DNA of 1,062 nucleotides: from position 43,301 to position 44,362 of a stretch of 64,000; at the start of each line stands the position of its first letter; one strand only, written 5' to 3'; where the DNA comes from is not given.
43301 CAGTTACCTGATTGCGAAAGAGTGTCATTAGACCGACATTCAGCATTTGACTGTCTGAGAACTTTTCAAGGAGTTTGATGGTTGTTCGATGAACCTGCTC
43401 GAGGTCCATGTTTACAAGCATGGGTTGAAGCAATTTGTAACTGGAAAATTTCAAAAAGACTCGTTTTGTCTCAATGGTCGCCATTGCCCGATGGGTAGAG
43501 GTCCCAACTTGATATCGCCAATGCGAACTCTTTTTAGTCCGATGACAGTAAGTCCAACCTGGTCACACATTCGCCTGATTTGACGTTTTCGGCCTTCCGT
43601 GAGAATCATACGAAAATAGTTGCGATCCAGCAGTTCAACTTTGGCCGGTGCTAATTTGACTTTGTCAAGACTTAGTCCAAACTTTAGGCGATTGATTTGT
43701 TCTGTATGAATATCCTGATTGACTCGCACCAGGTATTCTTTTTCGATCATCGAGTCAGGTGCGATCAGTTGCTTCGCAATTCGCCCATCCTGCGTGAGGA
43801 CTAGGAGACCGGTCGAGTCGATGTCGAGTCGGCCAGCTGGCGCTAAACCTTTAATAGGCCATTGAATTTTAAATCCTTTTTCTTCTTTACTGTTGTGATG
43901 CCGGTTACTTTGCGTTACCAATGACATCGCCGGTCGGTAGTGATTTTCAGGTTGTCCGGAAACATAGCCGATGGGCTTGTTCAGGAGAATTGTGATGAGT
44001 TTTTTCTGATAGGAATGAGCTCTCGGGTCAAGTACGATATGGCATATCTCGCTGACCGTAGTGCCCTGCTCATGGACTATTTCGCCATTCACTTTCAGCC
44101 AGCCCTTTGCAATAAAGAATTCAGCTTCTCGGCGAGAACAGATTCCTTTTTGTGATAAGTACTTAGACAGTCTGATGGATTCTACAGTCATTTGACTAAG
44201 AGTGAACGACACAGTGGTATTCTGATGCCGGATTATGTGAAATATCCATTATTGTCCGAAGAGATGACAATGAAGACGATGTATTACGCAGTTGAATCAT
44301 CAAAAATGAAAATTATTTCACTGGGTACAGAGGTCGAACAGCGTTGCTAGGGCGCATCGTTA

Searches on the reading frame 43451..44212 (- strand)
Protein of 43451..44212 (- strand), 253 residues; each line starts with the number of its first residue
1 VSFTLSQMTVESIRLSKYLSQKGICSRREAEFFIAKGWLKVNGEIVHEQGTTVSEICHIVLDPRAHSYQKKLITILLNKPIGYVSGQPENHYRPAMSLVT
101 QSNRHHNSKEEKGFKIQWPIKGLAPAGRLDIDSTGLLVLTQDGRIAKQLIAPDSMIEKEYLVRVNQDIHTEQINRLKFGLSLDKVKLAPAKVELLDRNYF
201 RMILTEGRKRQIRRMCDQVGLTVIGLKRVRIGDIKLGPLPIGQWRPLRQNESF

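Call 3: search_protein_families(library=pfam, proteins=[window:43451-44212:-], max_evalue=1)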
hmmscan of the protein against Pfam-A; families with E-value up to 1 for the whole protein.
window:43451-44212:- (253 aa): 4 families
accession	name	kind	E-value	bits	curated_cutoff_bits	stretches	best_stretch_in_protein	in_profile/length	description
PF00849.27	PseudoU_synth_2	-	2.6e-16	60.6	26.8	1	74-217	2-151/152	RNA pseudouridylate synthase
PF01479.30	S4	-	2.7e-07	30.7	22.8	1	14-54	2-43/48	S4 domain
PF13275.11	S4_2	-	0.051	13.9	24.6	1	10-51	5-47/65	S4 domain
PF22421.1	SYY_C-terminal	-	0.13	12.6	27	1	8-55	14-62/83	Tyrosine--tRNA ligase SYY-like C-terminal domain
